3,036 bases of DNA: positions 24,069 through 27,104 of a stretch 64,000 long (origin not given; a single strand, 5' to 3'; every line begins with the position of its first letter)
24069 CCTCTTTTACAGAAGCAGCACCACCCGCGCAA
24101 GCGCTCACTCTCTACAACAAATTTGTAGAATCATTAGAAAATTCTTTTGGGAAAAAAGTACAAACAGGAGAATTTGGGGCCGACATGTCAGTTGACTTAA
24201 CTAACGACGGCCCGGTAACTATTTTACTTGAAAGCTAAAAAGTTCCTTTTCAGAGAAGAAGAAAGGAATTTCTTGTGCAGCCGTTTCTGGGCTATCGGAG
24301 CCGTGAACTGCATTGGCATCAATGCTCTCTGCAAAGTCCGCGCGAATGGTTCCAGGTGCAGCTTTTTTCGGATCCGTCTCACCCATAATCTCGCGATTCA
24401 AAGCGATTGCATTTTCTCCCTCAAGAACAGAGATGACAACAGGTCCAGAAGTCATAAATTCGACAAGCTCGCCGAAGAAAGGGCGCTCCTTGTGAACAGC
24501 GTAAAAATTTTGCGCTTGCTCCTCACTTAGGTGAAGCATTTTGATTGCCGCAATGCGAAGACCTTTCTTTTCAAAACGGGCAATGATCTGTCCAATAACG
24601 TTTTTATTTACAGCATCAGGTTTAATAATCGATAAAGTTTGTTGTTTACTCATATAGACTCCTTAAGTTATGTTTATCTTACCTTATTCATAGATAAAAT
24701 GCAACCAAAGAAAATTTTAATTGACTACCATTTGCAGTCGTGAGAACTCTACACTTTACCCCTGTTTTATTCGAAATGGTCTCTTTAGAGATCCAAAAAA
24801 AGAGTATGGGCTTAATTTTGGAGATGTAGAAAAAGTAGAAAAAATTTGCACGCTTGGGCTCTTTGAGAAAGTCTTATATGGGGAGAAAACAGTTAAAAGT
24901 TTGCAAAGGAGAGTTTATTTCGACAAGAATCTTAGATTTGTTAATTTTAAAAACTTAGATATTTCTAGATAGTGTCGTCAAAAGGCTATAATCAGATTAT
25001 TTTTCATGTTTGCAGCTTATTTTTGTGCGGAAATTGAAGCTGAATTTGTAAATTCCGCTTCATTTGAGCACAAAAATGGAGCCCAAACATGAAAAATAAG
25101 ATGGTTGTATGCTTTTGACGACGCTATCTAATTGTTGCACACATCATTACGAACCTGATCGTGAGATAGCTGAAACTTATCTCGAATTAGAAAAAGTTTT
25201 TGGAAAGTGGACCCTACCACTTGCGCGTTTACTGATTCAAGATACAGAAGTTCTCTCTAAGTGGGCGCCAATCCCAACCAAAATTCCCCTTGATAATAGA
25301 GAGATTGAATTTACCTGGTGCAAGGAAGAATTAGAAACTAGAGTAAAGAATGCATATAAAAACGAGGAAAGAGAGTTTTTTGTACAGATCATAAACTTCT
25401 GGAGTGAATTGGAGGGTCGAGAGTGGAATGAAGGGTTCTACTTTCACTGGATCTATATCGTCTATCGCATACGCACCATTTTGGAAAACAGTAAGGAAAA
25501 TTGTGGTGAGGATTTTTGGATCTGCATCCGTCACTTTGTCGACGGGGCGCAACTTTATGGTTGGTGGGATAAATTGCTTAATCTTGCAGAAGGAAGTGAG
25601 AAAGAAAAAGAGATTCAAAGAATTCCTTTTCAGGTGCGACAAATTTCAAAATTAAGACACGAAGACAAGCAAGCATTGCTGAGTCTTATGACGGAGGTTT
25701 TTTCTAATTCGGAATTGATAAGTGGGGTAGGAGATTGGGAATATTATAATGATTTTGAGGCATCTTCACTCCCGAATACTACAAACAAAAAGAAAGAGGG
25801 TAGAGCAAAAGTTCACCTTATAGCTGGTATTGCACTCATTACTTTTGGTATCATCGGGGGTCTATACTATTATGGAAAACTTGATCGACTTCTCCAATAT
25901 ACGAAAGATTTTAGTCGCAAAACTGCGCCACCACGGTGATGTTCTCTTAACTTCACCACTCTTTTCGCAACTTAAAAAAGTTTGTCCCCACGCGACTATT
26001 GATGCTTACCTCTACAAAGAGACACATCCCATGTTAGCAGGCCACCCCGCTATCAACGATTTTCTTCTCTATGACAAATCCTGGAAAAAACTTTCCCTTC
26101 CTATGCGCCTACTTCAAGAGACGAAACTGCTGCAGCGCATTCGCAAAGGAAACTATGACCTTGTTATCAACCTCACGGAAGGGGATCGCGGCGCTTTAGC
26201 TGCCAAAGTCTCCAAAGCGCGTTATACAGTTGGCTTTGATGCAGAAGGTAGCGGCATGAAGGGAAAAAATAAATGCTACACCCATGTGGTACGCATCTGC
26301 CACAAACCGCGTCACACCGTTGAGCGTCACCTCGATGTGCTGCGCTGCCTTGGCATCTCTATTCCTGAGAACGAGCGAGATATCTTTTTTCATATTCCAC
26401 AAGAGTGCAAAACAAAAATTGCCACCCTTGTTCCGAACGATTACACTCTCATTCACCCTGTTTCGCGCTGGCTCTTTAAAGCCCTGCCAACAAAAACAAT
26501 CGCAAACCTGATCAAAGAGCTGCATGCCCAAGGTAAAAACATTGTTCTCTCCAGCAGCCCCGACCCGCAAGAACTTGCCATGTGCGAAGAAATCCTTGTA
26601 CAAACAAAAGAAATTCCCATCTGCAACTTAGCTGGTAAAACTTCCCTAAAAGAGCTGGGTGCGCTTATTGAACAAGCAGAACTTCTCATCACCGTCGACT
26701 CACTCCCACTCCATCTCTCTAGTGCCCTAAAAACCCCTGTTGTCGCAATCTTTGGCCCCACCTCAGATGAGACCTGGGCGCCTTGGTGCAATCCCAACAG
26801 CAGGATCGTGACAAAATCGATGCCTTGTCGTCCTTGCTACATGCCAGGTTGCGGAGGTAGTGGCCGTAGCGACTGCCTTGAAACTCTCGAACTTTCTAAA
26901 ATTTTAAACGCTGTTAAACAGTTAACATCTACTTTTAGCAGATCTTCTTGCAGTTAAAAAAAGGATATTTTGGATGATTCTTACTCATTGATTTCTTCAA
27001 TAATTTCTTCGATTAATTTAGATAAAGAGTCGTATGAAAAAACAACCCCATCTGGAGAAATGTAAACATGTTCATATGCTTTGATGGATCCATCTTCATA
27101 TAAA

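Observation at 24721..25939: A 163-bp TA-flanked hairpin MITE splits a gene in frame and supplies the ATG of the downstream half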

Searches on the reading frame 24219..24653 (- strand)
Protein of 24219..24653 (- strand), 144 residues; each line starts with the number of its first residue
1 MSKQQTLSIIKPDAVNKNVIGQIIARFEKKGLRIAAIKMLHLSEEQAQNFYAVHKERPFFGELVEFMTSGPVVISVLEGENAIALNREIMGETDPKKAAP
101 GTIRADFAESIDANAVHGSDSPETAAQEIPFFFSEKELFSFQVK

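Call 48: find_encoding_contigs(protein=window:24219-24653:-, flank=3000, max_places=6)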
Protein window:24219-24653:- (144 aa): 1 contig read that carries it; 1 place shown.
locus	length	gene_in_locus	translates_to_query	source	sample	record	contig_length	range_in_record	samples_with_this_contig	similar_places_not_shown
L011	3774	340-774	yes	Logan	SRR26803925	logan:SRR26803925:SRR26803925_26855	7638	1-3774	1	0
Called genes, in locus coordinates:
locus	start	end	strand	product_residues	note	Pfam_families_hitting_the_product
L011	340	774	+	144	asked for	PF00334:NDK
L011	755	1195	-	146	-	PF02580:Tyr_Deacylase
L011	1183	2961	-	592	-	PF17297:PEPCK_N, PF00821:PEPCK_GTP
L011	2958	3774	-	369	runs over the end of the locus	PF00022:Actin (faint), PF06723:MreB_Mbl, PF11104:PilM_2 (faint), PF00012:HSP70, PF14450:FtsA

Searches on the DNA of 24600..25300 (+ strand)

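Call 25: search_rna_families(source=window, start=24600, end=25300, threshold=evalue, max_evalue=1)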
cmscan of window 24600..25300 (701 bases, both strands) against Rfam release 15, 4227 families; matches with E-value up to 1: 8.
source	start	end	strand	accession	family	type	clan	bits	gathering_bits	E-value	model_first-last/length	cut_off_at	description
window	24974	25122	+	RF04134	MIR7504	Gene; miRNA;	-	33.2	83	0.00053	1-124/124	no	MIR7504 microRNA precursor family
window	24965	25129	-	RF04127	MIR8007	Gene; miRNA;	-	29.5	195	0.0015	1-226/226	no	MIR8007 microRNA precursor family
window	25000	25094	+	RF04087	MIR5565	Gene; miRNA;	-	29.1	80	0.00033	1-109/109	no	MIR5565 microRNA precursor family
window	24974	25122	-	RF04134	MIR7504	Gene; miRNA;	-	28.7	83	0.007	1-124/124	no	MIR7504 microRNA precursor family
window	24998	25100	-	RF04087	MIR5565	Gene; miRNA;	-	24.8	80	0.0058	1-109/109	no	MIR5565 microRNA precursor family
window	25012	25083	-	RF03550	mir-31_2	Gene; miRNA;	-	21.2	97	0.17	1-83/83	no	mir-31_2 microRNA precursor family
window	25006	25090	+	RF03275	mir-2542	Gene; miRNA;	-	19.6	60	0.42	1-85/85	no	mir-2542 microRNA precursor family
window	25018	25080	+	RF03550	mir-31_2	Gene; miRNA;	-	19.2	97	0.57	1-83/83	no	mir-31_2 microRNA precursor family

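Call 79: search_dna_similar(query=window:24966-25131:+, collection=plasmids, mode=distant, max_evalue=0.01, max_rows=10)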
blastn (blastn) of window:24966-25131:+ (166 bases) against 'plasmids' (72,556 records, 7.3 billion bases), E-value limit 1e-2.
No match.

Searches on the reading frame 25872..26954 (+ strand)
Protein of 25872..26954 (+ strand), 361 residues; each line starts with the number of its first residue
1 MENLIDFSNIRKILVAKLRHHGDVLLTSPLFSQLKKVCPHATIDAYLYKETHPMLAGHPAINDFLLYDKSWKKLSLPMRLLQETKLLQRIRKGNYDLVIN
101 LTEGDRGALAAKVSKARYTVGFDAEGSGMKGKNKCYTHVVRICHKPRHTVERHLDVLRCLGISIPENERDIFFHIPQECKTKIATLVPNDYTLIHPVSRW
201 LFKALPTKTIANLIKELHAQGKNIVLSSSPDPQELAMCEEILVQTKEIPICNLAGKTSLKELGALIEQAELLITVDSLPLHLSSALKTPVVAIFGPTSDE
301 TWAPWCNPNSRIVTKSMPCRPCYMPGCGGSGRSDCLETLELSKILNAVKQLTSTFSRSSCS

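Call 30: find_homologous_proteins(query=window:25872-26954:+, max_evalue=1e-20)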
Query window:25872-26954:+ (361 aa): 1980 proteins with E <= 1e-20 among 4387 candidates; the best 120 are listed.
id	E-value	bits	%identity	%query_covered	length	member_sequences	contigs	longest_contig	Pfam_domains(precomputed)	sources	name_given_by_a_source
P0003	8.1e-207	704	100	85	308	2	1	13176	PF01075.24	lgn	-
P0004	1.5e-191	654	79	98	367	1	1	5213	PF01075.24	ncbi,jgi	-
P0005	2.5e-169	581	83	85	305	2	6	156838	PF01075.24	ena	-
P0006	9.5e-161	553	81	83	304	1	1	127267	PF01075.24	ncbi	ncbi:MAG: lipopolysaccharide core heptosyltransferase RfaQ [Chlamydiales bacterium]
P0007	6.8e-149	514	67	95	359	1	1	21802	PF01075.24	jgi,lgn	jgi:heptosyltransferase-3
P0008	2.9e-142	492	62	97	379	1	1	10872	PF01075.24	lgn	-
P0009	1.7e-141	490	63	95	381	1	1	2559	PF01075.24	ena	-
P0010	9.2e-141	487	60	98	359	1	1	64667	PF01075.24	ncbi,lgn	-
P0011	1.7e-140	486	59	98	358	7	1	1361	PF01075.24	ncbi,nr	ncbi:MAG: putative lipopolysaccharide heptosyltransferase III [Simkania sp.]|nr:putative lipopolysac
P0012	3.4e-140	485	60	96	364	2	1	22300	PF01075.24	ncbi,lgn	ncbi:MAG: putative lipopolysaccharide heptosyltransferase III [Simkaniaceae bacterium]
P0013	4.2e-140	485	61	98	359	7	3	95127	PF01075.24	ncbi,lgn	ncbi:MAG: putative lipopolysaccharide heptosyltransferase III [Simkaniaceae bacterium]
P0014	7.4e-140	484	60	96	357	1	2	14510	PF01075.24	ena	-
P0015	2.5e-139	482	59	97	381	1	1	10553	PF01075.24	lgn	-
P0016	4.3e-139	482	60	96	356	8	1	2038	PF01075.24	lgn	-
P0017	5.0e-139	481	58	98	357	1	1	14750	PF01075.24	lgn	-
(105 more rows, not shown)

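Call 32: find_encoding_contigs(protein=P0003, flank=10000, max_places=4)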
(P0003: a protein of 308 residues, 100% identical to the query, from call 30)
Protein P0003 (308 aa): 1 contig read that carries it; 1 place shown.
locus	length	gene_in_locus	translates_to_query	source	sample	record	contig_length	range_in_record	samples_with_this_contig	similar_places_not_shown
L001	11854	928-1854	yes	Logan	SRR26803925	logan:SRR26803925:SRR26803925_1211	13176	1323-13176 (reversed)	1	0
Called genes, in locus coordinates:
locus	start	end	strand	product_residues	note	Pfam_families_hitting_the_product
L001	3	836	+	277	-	?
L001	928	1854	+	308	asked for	PF01075:Glyco_transf_9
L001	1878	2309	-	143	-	PF14567:SUKH_5 (weak)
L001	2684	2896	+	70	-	-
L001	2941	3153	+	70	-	-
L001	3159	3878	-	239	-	PF00005:ABC_tran, PF13304:AAA_21 (faint)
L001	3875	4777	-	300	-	-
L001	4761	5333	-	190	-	-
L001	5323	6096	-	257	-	PF00793:DAHP_synth_1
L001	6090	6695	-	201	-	PF01113:DapB_N, PF05173:DapB_C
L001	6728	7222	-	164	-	PF00293:NUDIX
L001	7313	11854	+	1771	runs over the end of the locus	PF05593:RHS_repeat (faint)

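Call 33: find_encoding_contigs(protein=P0005, flank=10000, max_places=4)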
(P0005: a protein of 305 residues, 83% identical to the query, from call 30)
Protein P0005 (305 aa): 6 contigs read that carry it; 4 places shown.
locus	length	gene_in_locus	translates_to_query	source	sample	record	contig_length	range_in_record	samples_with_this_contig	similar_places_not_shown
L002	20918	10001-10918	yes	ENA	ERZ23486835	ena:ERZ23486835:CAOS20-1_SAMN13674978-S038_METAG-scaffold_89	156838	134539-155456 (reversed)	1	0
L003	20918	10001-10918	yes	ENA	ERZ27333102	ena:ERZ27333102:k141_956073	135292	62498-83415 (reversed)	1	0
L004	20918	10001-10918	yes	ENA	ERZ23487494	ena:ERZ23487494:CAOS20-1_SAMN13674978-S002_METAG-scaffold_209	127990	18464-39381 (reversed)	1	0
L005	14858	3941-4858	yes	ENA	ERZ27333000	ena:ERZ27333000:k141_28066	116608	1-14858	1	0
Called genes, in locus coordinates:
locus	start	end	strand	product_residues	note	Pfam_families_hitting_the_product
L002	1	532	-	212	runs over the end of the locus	PF00574:CLP_protease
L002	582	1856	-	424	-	PF05697:Trigger_N, PF05698:Trigger_C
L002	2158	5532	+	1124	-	PF08455:SNF2_assoc, PF00176:SNF2-rel_dom, PF00270:DEAD, PF04851:ResIII, PF00271:Helicase_C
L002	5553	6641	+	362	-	PF00022:Actin (faint), PF06723:MreB_Mbl, PF11104:PilM_2 (faint), PF00012:HSP70, PF14450:FtsA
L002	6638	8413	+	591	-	PF17297:PEPCK_N, PF00821:PEPCK_GTP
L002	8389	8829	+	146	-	PF02580:Tyr_Deacylase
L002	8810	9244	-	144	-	PF00334:NDK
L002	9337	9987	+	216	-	-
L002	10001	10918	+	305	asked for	PF01075:Glyco_transf_9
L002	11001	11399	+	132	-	-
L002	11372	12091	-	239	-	PF00005:ABC_tran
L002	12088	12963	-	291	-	-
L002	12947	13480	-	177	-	-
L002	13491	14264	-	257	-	PF00793:DAHP_synth_1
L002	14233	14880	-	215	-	PF01113:DapB_N, PF05173:DapB_C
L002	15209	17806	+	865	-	-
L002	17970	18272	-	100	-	PF13083:KH_KhpA-B, PF00013:KH_1 (faint)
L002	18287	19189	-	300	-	PF01479:S4 (weak), PF00849:PseudoU_synth_2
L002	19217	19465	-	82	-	-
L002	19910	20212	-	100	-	-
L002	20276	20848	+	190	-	-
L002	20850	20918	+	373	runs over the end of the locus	PF26514:DUF8173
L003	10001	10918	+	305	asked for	PF01075:Glyco_transf_9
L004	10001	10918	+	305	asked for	PF01075:Glyco_transf_9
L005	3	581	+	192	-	?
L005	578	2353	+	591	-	PF17297:PEPCK_N, PF00821:PEPCK_GTP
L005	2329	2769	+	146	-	PF02580:Tyr_Deacylase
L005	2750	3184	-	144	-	PF00334:NDK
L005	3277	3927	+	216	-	-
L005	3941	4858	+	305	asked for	PF01075:Glyco_transf_9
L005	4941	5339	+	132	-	-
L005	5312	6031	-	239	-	PF00005:ABC_tran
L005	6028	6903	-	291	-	-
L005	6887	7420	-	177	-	-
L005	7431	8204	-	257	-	PF00793:DAHP_synth_1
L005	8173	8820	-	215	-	PF01113:DapB_N, PF05173:DapB_C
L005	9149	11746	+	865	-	-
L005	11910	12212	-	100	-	PF13083:KH_KhpA-B, PF00013:KH_1 (faint)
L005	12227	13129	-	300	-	PF01479:S4 (weak), PF00849:PseudoU_synth_2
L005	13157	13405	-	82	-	-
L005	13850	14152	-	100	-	-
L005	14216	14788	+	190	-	-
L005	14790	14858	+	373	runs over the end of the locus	PF26514:DUF8173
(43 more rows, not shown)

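Call 34: find_encoding_contigs(protein=P0006, flank=10000, max_places=4)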
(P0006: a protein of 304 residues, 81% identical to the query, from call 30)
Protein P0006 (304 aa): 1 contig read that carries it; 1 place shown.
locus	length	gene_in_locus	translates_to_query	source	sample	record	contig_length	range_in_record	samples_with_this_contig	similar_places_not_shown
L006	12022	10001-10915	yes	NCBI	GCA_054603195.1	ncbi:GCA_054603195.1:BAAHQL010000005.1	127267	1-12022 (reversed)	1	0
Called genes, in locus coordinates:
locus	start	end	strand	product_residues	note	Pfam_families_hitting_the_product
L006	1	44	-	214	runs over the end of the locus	PF00574:CLP_protease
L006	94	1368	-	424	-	PF05697:Trigger_N, PF05698:Trigger_C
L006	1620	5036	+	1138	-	PF08455:SNF2_assoc, PF04851:ResIII, PF00176:SNF2-rel_dom, PF00270:DEAD (weak), PF00271:Helicase_C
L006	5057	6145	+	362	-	PF00022:Actin (faint), PF06723:MreB_Mbl, PF11104:PilM_2 (faint), PF00012:HSP70, PF14450:FtsA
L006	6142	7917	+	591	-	PF17297:PEPCK_N, PF00821:PEPCK_GTP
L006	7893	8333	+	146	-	PF02580:Tyr_Deacylase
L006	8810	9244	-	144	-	PF00334:NDK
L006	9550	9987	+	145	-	-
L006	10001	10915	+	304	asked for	PF01075:Glyco_transf_9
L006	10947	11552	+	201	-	PF12796:Ank_2, PF13637:Ank_4 (weak), PF13857:Ank_5, PF00023:Ank (weak)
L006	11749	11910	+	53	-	-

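Call 41: find_encoding_contigs(protein=P0004, flank=5000, max_places=2)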
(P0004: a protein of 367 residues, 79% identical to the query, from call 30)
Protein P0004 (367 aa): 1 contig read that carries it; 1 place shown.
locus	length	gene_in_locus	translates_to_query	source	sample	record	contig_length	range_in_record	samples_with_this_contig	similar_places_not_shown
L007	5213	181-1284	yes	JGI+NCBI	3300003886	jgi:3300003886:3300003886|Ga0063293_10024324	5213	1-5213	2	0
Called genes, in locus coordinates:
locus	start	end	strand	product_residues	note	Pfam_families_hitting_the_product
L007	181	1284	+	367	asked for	PF01075:Glyco_transf_9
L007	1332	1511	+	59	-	-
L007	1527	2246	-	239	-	PF00005:ABC_tran, PF13304:AAA_21 (faint)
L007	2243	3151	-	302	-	-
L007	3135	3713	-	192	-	-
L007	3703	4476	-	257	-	PF00793:DAHP_synth_1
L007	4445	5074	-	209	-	PF01113:DapB_N, PF05173:DapB_C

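Call 42: find_encoding_contigs(protein=P0007, flank=5000, max_places=2)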
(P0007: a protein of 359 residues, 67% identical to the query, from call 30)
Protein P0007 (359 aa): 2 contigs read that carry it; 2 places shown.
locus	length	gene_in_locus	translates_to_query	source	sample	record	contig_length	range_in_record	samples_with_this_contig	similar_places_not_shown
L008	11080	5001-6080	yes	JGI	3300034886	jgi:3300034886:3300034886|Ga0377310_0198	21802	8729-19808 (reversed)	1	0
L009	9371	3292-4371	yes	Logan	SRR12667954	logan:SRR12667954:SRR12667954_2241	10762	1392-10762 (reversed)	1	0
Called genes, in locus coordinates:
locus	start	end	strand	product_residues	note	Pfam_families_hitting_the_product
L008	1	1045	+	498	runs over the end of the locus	-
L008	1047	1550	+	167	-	-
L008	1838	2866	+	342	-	-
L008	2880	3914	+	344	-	-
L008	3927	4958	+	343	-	-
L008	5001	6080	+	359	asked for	PF01075:Glyco_transf_9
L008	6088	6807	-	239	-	PF00005:ABC_tran, PF12399:BCA_ABC_TP_C (faint)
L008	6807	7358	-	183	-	-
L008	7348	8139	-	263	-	PF00793:DAHP_synth_1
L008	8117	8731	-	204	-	PF01113:DapB_N, PF05173:DapB_C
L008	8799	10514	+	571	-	PF07719:TPR_2 (faint), PF08238:Sel1 (faint)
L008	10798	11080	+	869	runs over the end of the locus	-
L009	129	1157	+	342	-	-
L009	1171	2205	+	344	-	-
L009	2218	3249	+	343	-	-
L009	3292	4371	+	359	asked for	PF01075:Glyco_transf_9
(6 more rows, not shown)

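Call 43: find_encoding_contigs(protein=P0008, flank=5000, max_places=2)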
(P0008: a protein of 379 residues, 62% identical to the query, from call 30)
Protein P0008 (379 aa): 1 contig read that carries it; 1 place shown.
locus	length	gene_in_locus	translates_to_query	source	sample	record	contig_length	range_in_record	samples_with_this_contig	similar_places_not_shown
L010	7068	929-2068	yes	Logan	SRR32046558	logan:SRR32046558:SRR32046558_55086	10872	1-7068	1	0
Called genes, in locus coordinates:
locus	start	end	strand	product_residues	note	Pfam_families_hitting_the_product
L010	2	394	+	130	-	?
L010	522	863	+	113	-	-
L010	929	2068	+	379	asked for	PF01075:Glyco_transf_9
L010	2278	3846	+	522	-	PF01135:PCMT, PF01209:Ubie_methyltran, PF13489:Methyltransf_23, PF13847:Methyltransf_31, PF08241:Methyltransf_11, PF08242:Methyltransf_12, PF13649:Methyltransf_25, PF13489:Methyltransf_23, +17 more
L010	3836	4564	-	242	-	PF00005:ABC_tran, PF13304:AAA_21 (faint)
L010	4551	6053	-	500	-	-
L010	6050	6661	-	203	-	-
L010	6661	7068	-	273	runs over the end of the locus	PF00793:DAHP_synth_1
